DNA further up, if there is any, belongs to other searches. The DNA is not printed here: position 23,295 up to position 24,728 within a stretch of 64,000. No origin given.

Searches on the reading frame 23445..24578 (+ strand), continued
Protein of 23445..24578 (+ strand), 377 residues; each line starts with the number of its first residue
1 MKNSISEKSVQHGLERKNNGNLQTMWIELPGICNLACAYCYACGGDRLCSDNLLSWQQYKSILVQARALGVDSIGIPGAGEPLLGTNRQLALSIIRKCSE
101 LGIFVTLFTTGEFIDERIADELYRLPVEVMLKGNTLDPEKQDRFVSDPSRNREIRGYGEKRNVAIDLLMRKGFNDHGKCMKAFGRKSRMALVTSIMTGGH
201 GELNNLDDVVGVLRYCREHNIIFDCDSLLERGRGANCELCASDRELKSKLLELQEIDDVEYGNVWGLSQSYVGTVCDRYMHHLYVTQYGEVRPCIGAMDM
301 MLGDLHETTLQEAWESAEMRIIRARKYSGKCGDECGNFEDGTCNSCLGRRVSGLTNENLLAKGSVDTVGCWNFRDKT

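Call 44: find_encoding_contigs(protein=P0004, flank=8000, max_places=2)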
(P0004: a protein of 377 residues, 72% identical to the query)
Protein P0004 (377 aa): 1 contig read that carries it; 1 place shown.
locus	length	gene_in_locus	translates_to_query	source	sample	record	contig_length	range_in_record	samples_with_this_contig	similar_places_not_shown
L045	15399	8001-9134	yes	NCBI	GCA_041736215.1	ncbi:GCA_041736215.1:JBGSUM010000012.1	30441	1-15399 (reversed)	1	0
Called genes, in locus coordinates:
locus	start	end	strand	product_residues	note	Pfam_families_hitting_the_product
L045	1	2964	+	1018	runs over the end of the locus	PF13173:AAA_14 (faint), PF05157:MshEN (weak), PF00437:T2SSE, PF00004:AAA (faint), PF00005:ABC_tran (faint), PF03215:Rad17 (faint), PF04851:ResIII (faint), PF00437:T2SSE, +8 more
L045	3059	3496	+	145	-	-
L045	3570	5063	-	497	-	PF00583:Acetyltransf_1 (faint), PF04055:Radical_SAM (weak)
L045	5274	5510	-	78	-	-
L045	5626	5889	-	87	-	-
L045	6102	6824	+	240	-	PF01978:TrmB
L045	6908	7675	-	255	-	PF01978:TrmB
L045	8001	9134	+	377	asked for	PF04055:Radical_SAM, PF13186:SPASM (weak)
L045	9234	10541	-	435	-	PF04055:Radical_SAM (weak)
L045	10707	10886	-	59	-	-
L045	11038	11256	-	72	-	-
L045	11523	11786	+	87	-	PF01541:GIY-YIG, PF10544:T5orf172 (weak)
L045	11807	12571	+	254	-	PF01978:TrmB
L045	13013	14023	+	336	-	PF06068:TIP49 (faint), PF05496:RuvB_N, PF00004:AAA, PF07728:AAA_5, PF17864:AAA_lid_4, PF05491:WHD_RuvB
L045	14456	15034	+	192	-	PF03703:bPH_2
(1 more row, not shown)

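Call 45: find_encoding_contigs(protein=P0019, flank=8000, max_places=2)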
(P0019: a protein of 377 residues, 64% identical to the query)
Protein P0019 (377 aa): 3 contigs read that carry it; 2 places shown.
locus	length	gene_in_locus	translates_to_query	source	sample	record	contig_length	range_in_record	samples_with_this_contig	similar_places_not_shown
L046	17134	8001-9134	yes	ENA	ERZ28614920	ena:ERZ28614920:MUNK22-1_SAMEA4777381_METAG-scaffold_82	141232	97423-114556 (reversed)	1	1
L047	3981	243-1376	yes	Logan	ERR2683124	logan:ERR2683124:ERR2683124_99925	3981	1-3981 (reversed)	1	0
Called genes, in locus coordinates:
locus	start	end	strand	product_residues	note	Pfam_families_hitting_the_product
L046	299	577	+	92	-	-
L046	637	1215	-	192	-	PF03167:UDG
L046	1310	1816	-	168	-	PF00149:Metallophos, PF12850:Metallophos_2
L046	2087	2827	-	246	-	PF00535:Glycos_transf_2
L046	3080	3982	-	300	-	PF13489:Methyltransf_23, PF07021:MetW, PF08241:Methyltransf_11, PF08242:Methyltransf_12, PF13649:Methyltransf_25, PF13847:Methyltransf_31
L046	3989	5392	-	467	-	PF13231:PMT_2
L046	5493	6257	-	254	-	PF01978:TrmB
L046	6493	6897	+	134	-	-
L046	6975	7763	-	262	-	PF01978:TrmB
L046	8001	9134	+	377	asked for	PF13353:Fer4_12 (weak), PF04055:Radical_SAM, PF13186:SPASM (weak)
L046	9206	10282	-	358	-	PF01037:AsnC_trans_reg (faint), PF01047:MarR (faint), PF01978:TrmB (faint), PF13404:HTH_AsnC-type, PF13412:HTH_24, PF01022:HTH_5, PF13404:HTH_AsnC-type (weak), PF13412:HTH_24, +8 more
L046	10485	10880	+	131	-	-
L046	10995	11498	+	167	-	-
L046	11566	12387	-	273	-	PF01261:AP_endonuc_2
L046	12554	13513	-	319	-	PF01368:DHH, PF02272:DHHA1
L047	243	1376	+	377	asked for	PF13353:Fer4_12 (weak), PF04055:Radical_SAM, PF13186:SPASM (weak)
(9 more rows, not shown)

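Call 71: search_solved_structures(query=window:23445-24578:+, max_evalue=0.001)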
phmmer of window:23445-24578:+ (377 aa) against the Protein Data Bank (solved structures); distinct sequences matched with E-value up to 0.001: 0.

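Call 87: find_encoding_contigs(protein=P0005, flank=4000, max_places=2)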
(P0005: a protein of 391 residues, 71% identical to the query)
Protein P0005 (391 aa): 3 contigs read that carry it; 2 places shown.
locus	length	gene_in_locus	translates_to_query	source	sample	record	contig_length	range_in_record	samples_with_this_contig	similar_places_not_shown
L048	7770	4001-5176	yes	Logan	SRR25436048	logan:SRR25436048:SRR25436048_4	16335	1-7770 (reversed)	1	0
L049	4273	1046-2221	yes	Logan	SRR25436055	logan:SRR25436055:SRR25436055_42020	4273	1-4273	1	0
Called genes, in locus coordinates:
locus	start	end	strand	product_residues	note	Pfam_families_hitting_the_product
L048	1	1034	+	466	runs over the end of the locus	PF11638:DnaA_N, PF00308:Bac_DnaA, PF01695:IstB_IS21, PF08299:Bac_DnaA_C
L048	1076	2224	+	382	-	PF00712:DNA_pol3_beta, PF02767:DNA_pol3_beta_2, PF02768:DNA_pol3_beta_3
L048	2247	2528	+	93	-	PF05258:DciA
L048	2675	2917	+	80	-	PF01649:Ribosomal_S20p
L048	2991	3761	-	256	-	PF01978:TrmB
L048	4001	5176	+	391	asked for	PF13353:Fer4_12 (weak), PF04055:Radical_SAM, PF13186:SPASM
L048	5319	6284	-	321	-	PF06144:DNA_pol3_delta (weak), PF21694:DNA_pol3_delta_C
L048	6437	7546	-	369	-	PF11258:DUF3048, PF17479:DUF3048_C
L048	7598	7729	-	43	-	-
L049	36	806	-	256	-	PF01978:TrmB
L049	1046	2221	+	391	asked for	PF13353:Fer4_12 (weak), PF04055:Radical_SAM, PF13186:SPASM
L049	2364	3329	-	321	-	PF06144:DNA_pol3_delta (weak), PF21694:DNA_pol3_delta_C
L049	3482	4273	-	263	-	?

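Call 88: find_encoding_contigs(protein=P0015, flank=4000, max_places=2)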
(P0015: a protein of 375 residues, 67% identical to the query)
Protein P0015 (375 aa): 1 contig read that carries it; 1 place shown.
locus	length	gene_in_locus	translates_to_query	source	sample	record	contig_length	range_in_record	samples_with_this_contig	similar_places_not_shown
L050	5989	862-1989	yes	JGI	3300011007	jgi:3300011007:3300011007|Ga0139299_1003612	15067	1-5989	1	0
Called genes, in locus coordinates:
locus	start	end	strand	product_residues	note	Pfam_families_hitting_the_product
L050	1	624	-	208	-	?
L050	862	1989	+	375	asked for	PF13353:Fer4_12 (weak), PF04055:Radical_SAM, PF13186:SPASM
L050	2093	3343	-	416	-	PF13638:PIN_4, PF02562:PhoH, PF13604:AAA_30 (weak)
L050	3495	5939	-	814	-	PF00932:LTD (weak), PF26342:TP_1001_2nd (faint), PF00932:LTD, PF00801:PKD, PF18911:PKD_4, PF00932:LTD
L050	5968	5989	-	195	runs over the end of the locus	PF03703:bPH_2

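Call 89: find_encoding_contigs(protein=P0022, flank=4000, max_places=2)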
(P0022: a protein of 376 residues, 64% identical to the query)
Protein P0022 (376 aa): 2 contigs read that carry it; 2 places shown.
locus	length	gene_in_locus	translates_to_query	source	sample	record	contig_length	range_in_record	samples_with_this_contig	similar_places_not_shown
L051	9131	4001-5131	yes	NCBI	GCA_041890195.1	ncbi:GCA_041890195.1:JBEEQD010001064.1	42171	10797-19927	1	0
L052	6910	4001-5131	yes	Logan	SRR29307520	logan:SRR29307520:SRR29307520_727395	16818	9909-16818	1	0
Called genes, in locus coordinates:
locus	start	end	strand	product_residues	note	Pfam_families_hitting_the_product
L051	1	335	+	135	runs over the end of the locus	PF01475:FUR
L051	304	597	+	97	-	PF13597:NRDD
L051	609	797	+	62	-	-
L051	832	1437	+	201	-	PF00081:Sod_Fe_N, PF02777:Sod_Fe_C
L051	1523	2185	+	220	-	PF01966:HD (weak)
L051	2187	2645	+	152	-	PF00588:SpoU_methylase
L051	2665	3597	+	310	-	PF03741:TerC, PF04332:DUF475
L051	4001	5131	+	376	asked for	PF04055:Radical_SAM (weak), PF13186:SPASM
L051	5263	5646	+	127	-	PF02082:Rrf2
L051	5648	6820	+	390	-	PF00266:Aminotran_5, PF00155:Aminotran_1_2 (weak), PF01041:DegT_DnrJ_EryC1, PF01212:Beta_elim_lyase (weak)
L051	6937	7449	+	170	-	PF01592:NifU_N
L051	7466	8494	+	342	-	PF03054:tRNA_Me_trans, PF20259:tRNA_Me_trans_M, PF20258:tRNA_Me_trans_C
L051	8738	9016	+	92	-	PF02583:Trns_repr_metal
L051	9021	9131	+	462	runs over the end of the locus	PF00403:HMA, PF02683:DsbD_TM, PF13386:DsbD_2, PF13473:Cupredoxin_1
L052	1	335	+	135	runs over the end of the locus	PF01475:FUR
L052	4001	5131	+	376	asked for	PF04055:Radical_SAM (weak), PF13186:SPASM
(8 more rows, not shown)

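Call 90: find_encoding_contigs(protein=P0014, flank=4000, max_places=2)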
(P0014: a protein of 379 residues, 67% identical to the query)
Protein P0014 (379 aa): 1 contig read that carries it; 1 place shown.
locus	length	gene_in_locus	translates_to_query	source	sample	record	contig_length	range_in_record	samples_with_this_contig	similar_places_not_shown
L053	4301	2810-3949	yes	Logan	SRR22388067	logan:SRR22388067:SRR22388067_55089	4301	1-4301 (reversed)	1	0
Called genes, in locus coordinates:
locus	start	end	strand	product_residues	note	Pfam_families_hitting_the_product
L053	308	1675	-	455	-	PF00009:GTP_EFTU, PF01926:MMR_HSR1, PF02421:FeoB_N, PF00009:GTP_EFTU, PF01926:MMR_HSR1, PF02421:FeoB_N, PF04548:AIG1, PF14714:KH_dom-like, +9 more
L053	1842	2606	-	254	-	PF01978:TrmB, PF01047:MarR (weak), PF13730:HTH_36 (weak), PF09339:HTH_IclR (faint)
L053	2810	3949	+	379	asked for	PF13353:Fer4_12 (weak), PF04055:Radical_SAM (weak), PF13186:SPASM (faint)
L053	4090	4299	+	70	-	?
